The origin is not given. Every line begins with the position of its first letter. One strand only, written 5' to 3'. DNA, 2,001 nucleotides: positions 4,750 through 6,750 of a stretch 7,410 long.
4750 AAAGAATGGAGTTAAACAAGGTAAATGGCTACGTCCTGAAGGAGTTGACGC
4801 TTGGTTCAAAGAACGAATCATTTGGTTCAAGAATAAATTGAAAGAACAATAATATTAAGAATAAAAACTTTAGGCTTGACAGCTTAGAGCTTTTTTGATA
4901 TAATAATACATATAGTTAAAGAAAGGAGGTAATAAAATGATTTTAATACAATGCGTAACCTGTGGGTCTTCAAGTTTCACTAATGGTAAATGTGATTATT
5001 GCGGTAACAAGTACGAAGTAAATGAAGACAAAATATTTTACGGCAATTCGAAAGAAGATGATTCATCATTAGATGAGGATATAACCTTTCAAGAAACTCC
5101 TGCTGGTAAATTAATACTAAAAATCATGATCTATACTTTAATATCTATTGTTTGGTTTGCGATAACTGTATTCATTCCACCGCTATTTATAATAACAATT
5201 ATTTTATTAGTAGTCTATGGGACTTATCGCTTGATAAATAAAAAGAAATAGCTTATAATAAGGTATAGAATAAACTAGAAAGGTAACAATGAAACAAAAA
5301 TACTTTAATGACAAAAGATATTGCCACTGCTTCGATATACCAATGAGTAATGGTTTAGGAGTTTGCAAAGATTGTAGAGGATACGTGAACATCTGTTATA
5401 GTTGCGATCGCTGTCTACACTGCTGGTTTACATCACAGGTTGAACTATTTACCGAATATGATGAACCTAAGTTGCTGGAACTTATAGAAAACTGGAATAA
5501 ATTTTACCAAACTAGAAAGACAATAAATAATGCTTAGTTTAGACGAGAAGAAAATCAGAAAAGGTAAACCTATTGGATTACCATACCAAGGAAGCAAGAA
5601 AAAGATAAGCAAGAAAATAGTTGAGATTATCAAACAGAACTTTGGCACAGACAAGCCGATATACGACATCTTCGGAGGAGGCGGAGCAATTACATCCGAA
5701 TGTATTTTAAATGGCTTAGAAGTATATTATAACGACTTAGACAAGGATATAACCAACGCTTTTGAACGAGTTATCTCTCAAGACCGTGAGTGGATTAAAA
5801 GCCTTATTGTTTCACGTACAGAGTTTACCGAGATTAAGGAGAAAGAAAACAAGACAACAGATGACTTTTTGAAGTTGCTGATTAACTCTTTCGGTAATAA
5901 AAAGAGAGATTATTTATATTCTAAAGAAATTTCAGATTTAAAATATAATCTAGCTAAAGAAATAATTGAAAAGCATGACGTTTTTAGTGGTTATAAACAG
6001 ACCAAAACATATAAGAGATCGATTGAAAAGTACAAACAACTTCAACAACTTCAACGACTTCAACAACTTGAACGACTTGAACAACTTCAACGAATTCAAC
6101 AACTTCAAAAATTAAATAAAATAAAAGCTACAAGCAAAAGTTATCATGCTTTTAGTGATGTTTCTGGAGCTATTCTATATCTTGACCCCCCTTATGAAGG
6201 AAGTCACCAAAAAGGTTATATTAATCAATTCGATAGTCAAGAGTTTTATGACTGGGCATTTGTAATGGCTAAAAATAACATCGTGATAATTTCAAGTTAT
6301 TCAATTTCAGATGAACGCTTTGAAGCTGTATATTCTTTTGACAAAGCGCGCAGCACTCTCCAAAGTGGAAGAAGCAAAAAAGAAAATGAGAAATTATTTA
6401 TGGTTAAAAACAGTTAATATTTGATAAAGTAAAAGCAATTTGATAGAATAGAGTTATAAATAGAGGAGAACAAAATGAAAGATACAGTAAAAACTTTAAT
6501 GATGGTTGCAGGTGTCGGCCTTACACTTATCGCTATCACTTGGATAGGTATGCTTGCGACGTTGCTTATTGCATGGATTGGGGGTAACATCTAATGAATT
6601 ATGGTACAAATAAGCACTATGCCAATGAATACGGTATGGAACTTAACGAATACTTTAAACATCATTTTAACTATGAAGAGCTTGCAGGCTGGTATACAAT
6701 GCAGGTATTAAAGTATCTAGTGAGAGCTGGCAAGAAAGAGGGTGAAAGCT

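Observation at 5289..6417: Orphan adenine methyltransferase coupled to a Cys-rich mini-protein: candidate anti-restriction module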

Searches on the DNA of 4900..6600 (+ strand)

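Call 5: search_dna_similar(query=window:4900-6600:+, collection=phages, mode=near, max_rows=40)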
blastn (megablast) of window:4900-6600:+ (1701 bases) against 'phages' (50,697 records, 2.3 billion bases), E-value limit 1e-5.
Records with a match: 374; places in all: 402; records where one place covers at least 80% of the query: 147.
Best place of each record, by identity: >=99% 22; 95-99% 27; 90-95% 80; 80-90% 245.
By first word of the organism name: Lactococcus 371; Skunavirus 3.
By host as written in the record: Lactococcus lactis 229; Lactococcus lactis subsp. cremoris CA-49 42; - 28; Lactococcus lactis subsp. lactis bv. diacetylactis 13; Lactococcus lactis IL1403 11; Lactococcus lactis SMQ-404 10; Lactococcus lactis subsp. cremoris 6; Lactococcus sp. 936 5; and 13 more.
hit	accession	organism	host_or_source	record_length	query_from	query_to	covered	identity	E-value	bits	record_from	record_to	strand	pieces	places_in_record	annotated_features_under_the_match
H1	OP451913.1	Lactococcus phage BM1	Lactococcus lactis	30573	1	1701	100%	99.7%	0e+0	3114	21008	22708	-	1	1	DNA methylase | putative membrane protein (x2) | hypothetical protein | SaV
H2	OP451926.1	Lactococcus phage GL4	Lactococcus lactis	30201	1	1701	100%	99.7%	0e+0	3114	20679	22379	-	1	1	DNA methylase | putative membrane protein (x2) | hypothetical protein | SaV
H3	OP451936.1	Lactococcus phage JG7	Lactococcus lactis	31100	1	1701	100%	99.7%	0e+0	3114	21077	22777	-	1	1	DNA methylase | putative membrane protein (x2) | hypothetical protein | SaV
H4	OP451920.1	Lactococcus phage BM22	Lactococcus lactis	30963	1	1701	100%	99.6%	0e+0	3103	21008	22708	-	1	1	DNA methylase | putative membrane protein (x2) | hypothetical protein | SaV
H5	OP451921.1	Lactococcus phage CB30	Lactococcus lactis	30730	1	1701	100%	99.6%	0e+0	3103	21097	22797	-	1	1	DNA methylase | putative membrane protein (x2) | hypothetical protein | SaV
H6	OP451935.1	Lactococcus phage JG6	Lactococcus lactis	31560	1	1701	100%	99.6%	0e+0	3103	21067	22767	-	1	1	DNA methylase | putative membrane protein (x2) | hypothetical protein | SaV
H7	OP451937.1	Lactococcus phage JG8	Lactococcus lactis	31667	1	1701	100%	99.6%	0e+0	3103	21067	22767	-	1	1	DNA methylase | putative membrane protein (x2) | hypothetical protein | SaV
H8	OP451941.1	Lactococcus phage JS5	Lactococcus lactis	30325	1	1701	100%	99.4%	0e+0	3086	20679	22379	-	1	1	DNA methylase | putative membrane protein (x2) | hypothetical protein | SaV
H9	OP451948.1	Lactococcus phage RH13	Lactococcus lactis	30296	1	1701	100%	99.4%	0e+0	3081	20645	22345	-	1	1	DNA methylase | putative membrane protein (x2) | hypothetical protein | SaV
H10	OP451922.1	Lactococcus phage DM7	Lactococcus lactis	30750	1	1701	100%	99.2%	0e+0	3055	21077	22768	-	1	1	DNA methylase | putative membrane protein (x2) | hypothetical protein | SaV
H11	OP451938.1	Lactococcus phage JS2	Lactococcus lactis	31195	1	1701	100%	99.2%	0e+0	3055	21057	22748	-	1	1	DNA methylase | putative membrane protein (x2) | hypothetical protein | SaV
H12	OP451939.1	Lactococcus phage JS3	Lactococcus lactis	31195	1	1701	100%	99.2%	0e+0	3055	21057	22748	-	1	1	DNA methylase | putative membrane protein (x2) | hypothetical protein | SaV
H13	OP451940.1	Lactococcus phage JS4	Lactococcus lactis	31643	1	1701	100%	99.2%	0e+0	3055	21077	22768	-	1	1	DNA methylase | putative membrane protein (x2) | hypothetical protein | SaV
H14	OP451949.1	Lactococcus phage RH14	Lactococcus lactis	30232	1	1701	100%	99.2%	0e+0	3055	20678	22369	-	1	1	DNA methylase | putative membrane protein (x2) | hypothetical protein | SaV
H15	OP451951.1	Lactococcus phage RM9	Lactococcus lactis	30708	1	1701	100%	99.2%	0e+0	3055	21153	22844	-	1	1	DNA methylase | putative membrane protein (x2) | hypothetical protein | SaV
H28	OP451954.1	Lactococcus phage RMP1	Lactococcus lactis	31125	1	1701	98%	98.4%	0e+0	2917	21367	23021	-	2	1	DNA methylase | putative membrane protein (x2) | hypothetical protein | SaV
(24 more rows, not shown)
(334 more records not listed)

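Call 7: get_annotated_region(hit=H1, flank=6000)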
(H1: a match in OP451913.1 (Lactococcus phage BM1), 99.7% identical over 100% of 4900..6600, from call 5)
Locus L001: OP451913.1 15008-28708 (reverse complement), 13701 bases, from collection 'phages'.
description: Lactococcus phage BM1, complete genome.
organism: Lactococcus phage BM1 (NCBI taxid 2980035)
taxonomy: Viruses
host: Lactococcus lactis; source: cheese plant; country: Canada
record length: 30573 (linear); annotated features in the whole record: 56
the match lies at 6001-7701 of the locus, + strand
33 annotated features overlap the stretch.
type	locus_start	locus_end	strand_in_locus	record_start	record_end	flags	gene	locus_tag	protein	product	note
CDS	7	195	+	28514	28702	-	-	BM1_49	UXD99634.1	hypothetical protein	-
CDS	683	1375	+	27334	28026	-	-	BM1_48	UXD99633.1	hypothetical protein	-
CDS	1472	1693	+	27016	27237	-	-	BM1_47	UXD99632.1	hypothetical protein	-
CDS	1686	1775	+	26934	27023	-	-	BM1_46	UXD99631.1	hypothetical protein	-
CDS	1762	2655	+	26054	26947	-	-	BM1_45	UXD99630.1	DNA polymerase subunit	-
CDS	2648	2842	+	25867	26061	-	-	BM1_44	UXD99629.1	hypothetical protein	-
CDS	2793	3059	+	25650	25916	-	-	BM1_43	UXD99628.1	hypothetical protein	-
CDS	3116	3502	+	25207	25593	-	-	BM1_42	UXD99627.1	hypothetical protein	-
CDS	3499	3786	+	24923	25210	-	-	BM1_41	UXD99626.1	hypothetical protein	-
CDS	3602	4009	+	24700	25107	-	-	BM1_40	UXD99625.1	hypothetical protein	-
CDS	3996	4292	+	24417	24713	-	-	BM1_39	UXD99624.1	hypothetical protein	-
CDS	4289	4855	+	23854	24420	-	-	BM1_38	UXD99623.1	SaK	-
CDS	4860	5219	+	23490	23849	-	-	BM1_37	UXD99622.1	ssDNA binding protein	-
CDS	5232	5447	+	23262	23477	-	-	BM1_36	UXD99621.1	hypothetical protein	-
CDS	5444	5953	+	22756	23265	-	-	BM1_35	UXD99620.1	hypothetical protein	-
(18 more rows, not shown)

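Call 23: search_dna_similar(query=window:5440-5640:+, collection=phages, mode=distant, max_rows=30, rows=spread)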
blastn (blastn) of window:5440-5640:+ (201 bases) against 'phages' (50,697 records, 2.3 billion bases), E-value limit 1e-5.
Records with a match: 380; places in all: 403; records where one place covers at least 80% of the query: 222.
Best place of each record, by identity: >=99% 51; 95-99% 84; 90-95% 160; 80-90% 76; 60-80% 9.
By first word of the organism name: Lactococcus 367; Streptococcus 9; Skunavirus 3; Weissella 1.
By host as written in the record: Lactococcus lactis 229; Lactococcus lactis subsp. cremoris CA-49 42; - 27; Lactococcus lactis subsp. lactis bv. diacetylactis 13; Lactococcus lactis SMQ-404 10; Lactococcus lactis IL1403 10; Lactococcus lactis subsp. cremoris 6; Lactococcus sp. 936 5; and 22 more.
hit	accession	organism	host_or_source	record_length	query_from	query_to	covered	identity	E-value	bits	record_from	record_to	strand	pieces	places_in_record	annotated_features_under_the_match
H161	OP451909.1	Lactococcus phage AF6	Lactococcus lactis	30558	1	201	100%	100.0%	1e-98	363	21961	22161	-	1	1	DNA methylase | hypothetical protein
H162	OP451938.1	Lactococcus phage JS2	Lactococcus lactis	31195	1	201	100%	100.0%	1e-98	363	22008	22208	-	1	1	DNA methylase | hypothetical protein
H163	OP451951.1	Lactococcus phage RM9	Lactococcus lactis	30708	1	201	100%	99.5%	5e-97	359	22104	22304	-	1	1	DNA methylase | hypothetical protein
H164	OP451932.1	Lactococcus phage JeB4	Lactococcus lactis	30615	1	201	100%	99.0%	6e-96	354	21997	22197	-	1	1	DNA methylase | hypothetical protein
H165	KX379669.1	Lactococcus phage 10W22S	Lactococcus lactis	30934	1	200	100%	97.0%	6e-90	334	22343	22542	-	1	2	site-specific DNA methylase | hypothetical protein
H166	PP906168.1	Skunavirus sv66901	Lactococcus cremoris 3107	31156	1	201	100%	96.0%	9e-88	327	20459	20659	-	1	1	DNA methylase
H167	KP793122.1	Lactococcus phage 936 group phage PhiL.6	Lactococcus lactis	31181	1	201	100%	94.5%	2e-83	314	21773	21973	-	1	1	DNA methylase | hypothetical protein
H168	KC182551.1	Lactococcus phage P680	-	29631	1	201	100%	93.0%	1e-79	300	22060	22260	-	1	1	hypothetical protein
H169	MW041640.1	Lactococcus phage FB10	Lactococcus lactis subsp. cremoris ...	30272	1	201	100%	92.6%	4e-79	299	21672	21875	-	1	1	site-specific DNA methylase | hypothetical protein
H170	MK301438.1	Lactococcus phage 8V08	Lactococcus lactis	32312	1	201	100%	92.5%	5e-78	296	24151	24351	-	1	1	site-specific DNA methylase | hypothetical protein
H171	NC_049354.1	Lactococcus phage 936 group phage PhiA.16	Lactococcus lactis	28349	1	201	100%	91.7%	2e-76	290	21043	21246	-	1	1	DNA adenine methylase | DNA methyltransferase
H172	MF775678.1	Lactococcus phage LP9404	Lactococcus lactis subsp. cremoris CA-49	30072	1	201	100%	90.7%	1e-73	281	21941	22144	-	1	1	methylase | hypothetical protein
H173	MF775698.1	Lactococcus phage LP0903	Lactococcus lactis subsp. cremoris CA-49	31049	1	201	100%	90.7%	1e-73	281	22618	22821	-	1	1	methylase | hypothetical protein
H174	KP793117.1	Lactococcus phage 936 group phage PhiG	Lactococcus lactis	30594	1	200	100%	90.6%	4e-73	279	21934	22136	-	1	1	methylase | hypothetical protein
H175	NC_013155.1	Lactococcus phage CB13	Lactococcus lactis SMQ-404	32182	1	201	100%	89.2%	7e-70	268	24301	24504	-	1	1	hypothetical protein | DNA methyltransferase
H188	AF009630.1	Lactococcus phage bIL170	-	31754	1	84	42%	90.5%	3e-24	116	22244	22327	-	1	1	e21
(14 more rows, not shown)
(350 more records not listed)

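Call 44: get_annotated_region(hit=H188, flank=2500)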
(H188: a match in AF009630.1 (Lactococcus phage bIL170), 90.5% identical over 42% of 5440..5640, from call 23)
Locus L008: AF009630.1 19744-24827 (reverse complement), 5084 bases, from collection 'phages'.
description: Lactococcus phage bIL170, complete genome.
organism: Lactococcus phage bIL170 (NCBI taxid 2898539)
taxonomy: Viruses; Duplodnaviria; Heunggongvirae; Uroviricota; Caudoviricetes; Skunavirus; Skunavirus bIL170
host: -; source: -; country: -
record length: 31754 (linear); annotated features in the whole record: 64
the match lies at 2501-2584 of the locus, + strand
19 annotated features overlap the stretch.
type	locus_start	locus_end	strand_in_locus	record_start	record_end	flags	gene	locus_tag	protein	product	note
CDS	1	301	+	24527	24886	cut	-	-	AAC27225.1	e13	-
CDS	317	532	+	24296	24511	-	-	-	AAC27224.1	e14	-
CDS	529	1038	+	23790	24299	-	-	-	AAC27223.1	e15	-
CDS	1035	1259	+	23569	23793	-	-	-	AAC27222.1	e16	-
CDS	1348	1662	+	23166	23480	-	-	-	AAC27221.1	e17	-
CDS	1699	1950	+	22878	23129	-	-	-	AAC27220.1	e18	-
CDS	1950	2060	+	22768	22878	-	-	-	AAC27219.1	e19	-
CDS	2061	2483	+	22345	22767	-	-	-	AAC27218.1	putative HNH homing endonuclease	-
CDS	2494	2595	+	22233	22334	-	-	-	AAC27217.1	e21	-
CDS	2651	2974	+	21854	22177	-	-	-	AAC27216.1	e22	-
CDS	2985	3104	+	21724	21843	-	-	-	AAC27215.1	e23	-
CDS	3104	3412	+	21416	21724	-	-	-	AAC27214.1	e24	-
CDS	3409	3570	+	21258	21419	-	-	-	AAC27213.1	e25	-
CDS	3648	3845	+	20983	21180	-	-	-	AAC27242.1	e26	-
CDS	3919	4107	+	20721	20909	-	-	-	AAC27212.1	e27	-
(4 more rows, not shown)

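Call 73: get_annotated_region(hit=H10, flank=0)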
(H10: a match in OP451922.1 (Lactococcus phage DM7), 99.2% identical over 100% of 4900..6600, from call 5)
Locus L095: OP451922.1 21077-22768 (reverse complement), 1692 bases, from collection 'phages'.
description: Lactococcus phage DM7, complete genome.
organism: Lactococcus phage DM7 (NCBI taxid 2980044)
taxonomy: Viruses
host: Lactococcus lactis; source: cheese plant; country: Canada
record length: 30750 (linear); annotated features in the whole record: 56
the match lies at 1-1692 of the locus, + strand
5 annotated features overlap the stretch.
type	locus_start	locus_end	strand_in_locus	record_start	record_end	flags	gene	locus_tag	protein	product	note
CDS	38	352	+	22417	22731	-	-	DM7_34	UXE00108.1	putative membrane protein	-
CDS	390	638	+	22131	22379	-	-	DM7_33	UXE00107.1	hypothetical protein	-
CDS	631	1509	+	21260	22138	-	-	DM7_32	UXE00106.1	DNA methylase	-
CDS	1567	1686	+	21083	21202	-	-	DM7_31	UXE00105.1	putative membrane protein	-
CDS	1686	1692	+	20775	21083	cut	-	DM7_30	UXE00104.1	SaV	-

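Call 74: get_annotated_region(hit=H28, flank=0)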
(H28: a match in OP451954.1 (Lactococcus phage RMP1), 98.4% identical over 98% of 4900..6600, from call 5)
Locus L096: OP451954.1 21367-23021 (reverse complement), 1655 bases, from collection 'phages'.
description: Lactococcus phage RMP1, complete genome.
organism: Lactococcus phage RMP1 (NCBI taxid 2980076)
taxonomy: Viruses
host: Lactococcus lactis; source: cheese plant; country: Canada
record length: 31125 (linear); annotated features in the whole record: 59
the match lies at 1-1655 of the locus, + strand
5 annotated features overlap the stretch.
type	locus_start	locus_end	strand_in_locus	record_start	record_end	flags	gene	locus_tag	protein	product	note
CDS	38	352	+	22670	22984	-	-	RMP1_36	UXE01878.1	putative membrane protein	-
CDS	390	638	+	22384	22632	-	-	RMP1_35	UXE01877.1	hypothetical protein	-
CDS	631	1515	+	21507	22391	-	-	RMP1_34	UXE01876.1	DNA methylase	-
CDS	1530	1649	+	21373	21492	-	-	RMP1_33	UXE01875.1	putative membrane protein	-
CDS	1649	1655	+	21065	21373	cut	-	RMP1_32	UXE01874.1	SaV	-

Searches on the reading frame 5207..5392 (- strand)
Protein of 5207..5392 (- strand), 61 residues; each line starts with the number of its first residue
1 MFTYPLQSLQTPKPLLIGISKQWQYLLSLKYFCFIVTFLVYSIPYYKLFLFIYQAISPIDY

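Call 69: search_protein_families(library=phrogs, proteins=[window:5207-5392:-], max_evalue=0.01)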
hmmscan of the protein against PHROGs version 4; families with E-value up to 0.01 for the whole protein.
window:5207-5392:- (61 aa): 0 families
